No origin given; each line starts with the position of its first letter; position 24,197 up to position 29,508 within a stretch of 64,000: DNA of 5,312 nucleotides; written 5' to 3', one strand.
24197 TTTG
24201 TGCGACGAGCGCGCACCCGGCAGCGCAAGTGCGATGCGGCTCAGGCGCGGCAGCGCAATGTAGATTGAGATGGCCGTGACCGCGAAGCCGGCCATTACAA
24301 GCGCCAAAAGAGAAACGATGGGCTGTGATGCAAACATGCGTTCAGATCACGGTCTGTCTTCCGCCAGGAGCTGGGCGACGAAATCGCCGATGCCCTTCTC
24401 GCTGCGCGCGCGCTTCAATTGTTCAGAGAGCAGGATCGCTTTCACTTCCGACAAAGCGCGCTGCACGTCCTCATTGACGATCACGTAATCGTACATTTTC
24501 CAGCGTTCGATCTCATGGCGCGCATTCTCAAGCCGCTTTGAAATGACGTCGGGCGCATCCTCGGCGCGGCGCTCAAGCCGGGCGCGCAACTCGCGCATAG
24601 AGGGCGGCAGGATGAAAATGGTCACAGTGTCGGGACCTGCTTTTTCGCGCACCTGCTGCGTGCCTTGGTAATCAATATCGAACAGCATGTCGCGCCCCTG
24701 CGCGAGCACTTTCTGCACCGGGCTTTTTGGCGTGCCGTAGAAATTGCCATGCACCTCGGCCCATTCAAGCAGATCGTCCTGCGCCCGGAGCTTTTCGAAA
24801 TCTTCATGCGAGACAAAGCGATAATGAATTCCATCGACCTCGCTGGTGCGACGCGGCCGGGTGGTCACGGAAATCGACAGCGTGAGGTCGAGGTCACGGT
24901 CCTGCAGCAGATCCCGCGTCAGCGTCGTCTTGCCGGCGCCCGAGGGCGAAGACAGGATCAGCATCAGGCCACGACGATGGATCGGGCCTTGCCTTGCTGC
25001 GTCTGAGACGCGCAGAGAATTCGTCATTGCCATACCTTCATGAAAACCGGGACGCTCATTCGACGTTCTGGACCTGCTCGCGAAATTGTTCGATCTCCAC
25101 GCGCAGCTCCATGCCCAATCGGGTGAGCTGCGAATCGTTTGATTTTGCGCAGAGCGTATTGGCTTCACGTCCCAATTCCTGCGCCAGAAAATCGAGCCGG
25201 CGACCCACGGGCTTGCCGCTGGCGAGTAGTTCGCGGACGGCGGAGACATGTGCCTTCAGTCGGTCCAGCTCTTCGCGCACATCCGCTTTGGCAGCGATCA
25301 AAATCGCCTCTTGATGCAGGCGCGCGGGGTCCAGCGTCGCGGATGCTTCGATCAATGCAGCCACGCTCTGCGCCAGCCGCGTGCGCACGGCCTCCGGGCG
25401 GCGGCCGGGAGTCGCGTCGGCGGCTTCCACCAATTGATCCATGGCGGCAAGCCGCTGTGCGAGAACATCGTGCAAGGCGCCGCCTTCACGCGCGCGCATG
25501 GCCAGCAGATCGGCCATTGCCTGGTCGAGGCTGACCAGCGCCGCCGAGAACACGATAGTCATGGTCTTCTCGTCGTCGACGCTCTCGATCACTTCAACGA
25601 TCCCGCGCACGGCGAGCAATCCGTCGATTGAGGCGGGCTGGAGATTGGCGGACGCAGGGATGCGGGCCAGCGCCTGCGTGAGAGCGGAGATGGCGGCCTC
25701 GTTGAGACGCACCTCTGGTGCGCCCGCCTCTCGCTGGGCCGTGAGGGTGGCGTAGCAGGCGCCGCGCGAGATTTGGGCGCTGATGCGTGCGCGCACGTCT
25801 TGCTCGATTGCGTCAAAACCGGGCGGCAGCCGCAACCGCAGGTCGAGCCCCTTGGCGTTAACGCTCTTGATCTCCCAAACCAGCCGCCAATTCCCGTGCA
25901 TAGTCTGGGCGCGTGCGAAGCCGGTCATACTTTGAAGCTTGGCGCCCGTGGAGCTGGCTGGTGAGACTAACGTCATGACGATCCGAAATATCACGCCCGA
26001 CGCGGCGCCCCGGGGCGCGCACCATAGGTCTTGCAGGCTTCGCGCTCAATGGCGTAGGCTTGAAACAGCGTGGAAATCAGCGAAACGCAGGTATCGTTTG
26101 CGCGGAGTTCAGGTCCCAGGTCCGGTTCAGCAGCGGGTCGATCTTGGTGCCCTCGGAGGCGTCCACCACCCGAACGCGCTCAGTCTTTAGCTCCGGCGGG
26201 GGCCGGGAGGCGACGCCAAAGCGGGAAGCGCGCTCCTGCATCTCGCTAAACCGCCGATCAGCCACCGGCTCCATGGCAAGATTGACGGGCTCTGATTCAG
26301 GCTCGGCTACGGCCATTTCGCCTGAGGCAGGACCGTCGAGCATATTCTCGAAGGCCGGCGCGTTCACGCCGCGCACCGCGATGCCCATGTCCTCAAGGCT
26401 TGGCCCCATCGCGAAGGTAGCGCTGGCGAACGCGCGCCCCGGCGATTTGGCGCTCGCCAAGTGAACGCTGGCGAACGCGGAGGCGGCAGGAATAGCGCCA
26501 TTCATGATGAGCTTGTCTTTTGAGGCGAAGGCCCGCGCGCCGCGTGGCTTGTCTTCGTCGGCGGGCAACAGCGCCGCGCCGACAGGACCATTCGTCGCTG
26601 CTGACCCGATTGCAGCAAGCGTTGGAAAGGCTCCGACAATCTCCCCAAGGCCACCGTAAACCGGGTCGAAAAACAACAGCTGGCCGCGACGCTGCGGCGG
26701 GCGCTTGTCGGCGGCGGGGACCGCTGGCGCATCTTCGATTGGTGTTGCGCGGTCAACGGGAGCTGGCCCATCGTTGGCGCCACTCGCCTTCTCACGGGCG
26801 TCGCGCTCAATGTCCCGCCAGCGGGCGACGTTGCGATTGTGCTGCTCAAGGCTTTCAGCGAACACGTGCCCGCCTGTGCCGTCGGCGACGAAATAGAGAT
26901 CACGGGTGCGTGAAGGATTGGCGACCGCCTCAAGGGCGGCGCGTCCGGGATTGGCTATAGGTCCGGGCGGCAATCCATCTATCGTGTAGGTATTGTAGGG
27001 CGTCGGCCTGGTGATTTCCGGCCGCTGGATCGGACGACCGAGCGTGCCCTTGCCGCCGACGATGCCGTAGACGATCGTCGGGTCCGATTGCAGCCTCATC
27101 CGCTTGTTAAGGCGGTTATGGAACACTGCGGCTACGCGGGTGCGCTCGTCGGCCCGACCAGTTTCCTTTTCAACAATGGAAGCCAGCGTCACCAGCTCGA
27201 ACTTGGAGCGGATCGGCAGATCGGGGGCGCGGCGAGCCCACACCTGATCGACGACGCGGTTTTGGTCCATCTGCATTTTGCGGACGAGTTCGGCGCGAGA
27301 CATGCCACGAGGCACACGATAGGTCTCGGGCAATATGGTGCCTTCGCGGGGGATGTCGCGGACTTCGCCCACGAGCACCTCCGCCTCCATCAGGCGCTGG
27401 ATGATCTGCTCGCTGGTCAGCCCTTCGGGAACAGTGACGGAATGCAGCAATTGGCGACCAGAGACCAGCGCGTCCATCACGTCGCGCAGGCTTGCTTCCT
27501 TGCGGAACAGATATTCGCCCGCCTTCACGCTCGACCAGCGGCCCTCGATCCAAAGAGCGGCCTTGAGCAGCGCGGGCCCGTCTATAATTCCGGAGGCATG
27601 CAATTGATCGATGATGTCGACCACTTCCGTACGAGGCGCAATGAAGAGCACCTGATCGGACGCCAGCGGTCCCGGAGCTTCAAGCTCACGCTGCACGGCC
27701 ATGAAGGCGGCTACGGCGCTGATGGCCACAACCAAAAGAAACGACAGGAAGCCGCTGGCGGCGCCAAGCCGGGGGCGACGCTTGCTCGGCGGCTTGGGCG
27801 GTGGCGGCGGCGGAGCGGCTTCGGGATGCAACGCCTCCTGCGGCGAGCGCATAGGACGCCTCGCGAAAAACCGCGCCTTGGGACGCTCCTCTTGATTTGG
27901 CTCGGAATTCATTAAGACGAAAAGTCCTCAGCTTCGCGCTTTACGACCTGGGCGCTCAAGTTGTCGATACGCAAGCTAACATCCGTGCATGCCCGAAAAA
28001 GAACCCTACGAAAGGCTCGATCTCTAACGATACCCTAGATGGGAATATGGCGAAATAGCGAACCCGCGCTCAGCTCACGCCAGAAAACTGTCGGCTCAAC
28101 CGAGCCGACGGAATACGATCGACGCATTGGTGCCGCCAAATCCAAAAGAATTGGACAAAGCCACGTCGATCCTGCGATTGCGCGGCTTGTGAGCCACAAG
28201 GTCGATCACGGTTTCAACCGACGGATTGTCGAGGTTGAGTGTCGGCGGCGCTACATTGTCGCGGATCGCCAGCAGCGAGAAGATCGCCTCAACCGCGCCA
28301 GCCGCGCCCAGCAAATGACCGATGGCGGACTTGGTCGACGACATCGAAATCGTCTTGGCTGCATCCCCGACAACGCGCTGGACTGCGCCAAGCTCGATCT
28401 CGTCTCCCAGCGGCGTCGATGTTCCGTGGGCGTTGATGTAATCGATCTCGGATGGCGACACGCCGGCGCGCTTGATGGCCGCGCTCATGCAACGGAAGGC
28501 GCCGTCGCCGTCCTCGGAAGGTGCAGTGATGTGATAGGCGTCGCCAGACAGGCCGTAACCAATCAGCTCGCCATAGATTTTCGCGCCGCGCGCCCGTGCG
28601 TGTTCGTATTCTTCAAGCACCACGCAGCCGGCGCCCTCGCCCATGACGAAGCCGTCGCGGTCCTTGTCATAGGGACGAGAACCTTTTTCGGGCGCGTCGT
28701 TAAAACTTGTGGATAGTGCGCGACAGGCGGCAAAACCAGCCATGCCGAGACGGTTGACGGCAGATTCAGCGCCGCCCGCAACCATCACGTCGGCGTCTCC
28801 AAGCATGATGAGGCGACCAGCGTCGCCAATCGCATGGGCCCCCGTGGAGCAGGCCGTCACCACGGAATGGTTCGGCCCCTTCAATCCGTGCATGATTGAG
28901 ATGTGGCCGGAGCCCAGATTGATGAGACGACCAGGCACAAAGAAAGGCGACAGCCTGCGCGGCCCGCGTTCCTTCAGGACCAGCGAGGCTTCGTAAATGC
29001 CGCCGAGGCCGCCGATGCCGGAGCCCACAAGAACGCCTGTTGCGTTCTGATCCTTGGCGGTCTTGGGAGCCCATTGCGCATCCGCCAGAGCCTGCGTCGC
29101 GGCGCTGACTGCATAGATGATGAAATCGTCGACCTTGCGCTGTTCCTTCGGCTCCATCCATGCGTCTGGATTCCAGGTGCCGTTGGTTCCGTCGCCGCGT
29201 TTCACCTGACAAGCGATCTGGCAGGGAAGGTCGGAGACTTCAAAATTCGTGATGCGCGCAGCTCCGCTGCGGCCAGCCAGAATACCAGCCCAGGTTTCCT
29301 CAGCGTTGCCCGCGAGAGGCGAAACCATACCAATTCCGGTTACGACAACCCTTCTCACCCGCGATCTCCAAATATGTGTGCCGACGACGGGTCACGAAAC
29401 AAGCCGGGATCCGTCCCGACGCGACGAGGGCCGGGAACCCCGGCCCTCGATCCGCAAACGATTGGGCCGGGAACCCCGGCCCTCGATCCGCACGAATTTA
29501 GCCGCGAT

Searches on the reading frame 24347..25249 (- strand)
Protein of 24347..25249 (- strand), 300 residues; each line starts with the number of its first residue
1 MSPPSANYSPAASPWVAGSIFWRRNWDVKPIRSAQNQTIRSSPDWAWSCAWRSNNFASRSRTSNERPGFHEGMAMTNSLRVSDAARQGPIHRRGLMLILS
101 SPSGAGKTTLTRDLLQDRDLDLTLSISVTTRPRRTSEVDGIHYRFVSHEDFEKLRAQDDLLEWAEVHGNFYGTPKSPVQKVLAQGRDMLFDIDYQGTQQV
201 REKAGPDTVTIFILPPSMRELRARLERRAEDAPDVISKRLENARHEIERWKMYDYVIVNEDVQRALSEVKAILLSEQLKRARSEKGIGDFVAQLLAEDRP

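Call 6: search_protein_families(library=pfam, proteins=[window:24347-25249:-], max_evalue=0.001)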
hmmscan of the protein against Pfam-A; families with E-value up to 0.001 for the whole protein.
window:24347-25249:- (300 aa): 2 families
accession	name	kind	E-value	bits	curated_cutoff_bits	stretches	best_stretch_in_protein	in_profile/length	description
PF00625.27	Guanylate_kin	-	5.2e-47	160.3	25.2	1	96-274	4-180/182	Guanylate kinase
PF13671.12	AAA_33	-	0.00068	20.4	27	0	102-246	7-139/143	AAA domain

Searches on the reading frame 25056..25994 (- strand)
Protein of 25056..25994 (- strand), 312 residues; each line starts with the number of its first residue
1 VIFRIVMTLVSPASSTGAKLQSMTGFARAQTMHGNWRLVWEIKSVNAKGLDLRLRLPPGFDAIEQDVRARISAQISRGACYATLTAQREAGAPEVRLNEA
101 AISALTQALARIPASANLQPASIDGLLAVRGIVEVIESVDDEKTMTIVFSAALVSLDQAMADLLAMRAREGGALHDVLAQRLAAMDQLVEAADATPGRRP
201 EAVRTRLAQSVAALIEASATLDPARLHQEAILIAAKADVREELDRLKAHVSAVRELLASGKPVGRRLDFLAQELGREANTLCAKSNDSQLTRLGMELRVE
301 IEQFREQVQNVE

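Call 6: search_protein_families(library=pfam, proteins=[window:25056-25994:-], max_evalue=0.001)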
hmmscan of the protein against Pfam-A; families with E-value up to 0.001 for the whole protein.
window:25056-25994:- (312 aa): 3 families
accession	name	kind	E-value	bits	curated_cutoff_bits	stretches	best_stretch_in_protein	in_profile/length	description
PF08340.16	YicC-like_C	-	1.9e-39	135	27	1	199-312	8-120/120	Endoribonuclease YicC-like, C-terminal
PF03755.18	YicC-like_N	-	7.6e-35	121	25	1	20-175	1-155/156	Endoribonuclease YicC-like, N-terminal region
PF07730.19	HisKA_3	-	0.0005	21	24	1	173-214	8-49/68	Histidine kinase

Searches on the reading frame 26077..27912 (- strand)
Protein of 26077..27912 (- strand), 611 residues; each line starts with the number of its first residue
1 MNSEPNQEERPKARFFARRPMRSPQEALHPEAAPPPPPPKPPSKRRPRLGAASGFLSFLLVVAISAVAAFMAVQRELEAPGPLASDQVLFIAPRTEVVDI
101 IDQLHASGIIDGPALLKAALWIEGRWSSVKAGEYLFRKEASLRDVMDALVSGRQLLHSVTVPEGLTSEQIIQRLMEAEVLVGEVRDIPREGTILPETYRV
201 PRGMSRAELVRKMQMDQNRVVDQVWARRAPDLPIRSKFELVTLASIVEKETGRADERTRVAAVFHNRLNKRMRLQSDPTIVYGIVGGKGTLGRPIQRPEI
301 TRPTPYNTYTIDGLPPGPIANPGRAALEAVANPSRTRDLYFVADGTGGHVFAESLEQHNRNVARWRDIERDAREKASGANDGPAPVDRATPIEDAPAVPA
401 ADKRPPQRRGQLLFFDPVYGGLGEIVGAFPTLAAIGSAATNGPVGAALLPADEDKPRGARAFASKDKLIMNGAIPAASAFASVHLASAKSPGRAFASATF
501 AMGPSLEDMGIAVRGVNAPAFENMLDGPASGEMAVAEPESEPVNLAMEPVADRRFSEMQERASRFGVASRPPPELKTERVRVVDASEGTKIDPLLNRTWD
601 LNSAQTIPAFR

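Call 6: search_protein_families(library=pfam, proteins=[window:26077-27912:-], max_evalue=0.001)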
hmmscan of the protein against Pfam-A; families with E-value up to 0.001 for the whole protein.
window:26077-27912:- (611 aa): 1 family
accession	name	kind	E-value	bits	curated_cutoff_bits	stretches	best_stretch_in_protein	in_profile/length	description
PF02618.21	YceG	-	5.5e-79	265.9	32.4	1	91-364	3-275/275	YceG-like family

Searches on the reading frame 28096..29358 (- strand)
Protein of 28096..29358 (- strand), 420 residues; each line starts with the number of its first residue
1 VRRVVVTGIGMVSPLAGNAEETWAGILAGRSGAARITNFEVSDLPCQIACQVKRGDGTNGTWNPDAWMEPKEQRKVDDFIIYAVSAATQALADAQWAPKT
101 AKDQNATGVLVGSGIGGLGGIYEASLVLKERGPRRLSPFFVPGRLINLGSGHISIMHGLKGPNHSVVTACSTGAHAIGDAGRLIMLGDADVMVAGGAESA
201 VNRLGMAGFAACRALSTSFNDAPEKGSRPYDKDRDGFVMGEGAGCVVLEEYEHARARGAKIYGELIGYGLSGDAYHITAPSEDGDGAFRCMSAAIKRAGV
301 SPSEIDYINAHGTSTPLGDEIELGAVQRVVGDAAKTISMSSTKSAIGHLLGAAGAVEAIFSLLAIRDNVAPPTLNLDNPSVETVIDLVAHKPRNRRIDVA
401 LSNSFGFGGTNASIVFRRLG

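Call 6: search_protein_families(library=pfam, proteins=[window:28096-29358:-], max_evalue=0.001)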
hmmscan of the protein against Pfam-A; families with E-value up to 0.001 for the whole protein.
window:28096-29358:- (420 aa): 3 families
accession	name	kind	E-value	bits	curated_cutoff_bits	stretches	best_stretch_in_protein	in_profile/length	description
PF00109.32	ketoacyl-synt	-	1.5e-58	198.8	20.8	1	1-254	1-252/252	Beta-ketoacyl synthase, N-terminal domain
PF02801.28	Ketoacyl-synt_C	-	1.5e-39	135.1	20.8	1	262-376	1-118/119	Beta-ketoacyl synthase, C-terminal domain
PF00108.29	Thiolase_N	-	3.5e-06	27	26.4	1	160-201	75-116/260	Thiolase, N-terminal domain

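Call 70: list_cluster_members(proteins=[window:28096-29358:-, window:6054-7316:-, window:9694-11931:-, window:15770-16855:+, window:7313-8104:-])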
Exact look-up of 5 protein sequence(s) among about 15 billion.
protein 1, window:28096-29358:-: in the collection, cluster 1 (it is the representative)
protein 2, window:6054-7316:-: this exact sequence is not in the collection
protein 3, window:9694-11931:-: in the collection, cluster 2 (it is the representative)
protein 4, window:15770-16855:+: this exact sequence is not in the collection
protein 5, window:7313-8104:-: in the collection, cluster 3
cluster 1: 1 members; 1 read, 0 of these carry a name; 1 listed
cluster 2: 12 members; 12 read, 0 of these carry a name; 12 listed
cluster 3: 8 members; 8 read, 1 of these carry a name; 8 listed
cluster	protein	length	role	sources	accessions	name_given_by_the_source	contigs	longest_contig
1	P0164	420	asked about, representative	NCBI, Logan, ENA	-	-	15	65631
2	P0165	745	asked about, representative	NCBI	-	-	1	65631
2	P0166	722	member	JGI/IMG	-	-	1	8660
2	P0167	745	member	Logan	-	-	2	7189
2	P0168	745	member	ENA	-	-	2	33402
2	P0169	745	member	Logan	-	-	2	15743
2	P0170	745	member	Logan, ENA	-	-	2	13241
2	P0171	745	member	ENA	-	-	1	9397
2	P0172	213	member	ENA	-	-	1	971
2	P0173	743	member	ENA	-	-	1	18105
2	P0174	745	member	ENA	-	-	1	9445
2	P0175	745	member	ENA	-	-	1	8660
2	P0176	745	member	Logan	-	-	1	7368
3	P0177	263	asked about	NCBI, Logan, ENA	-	-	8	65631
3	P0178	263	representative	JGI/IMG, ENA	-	-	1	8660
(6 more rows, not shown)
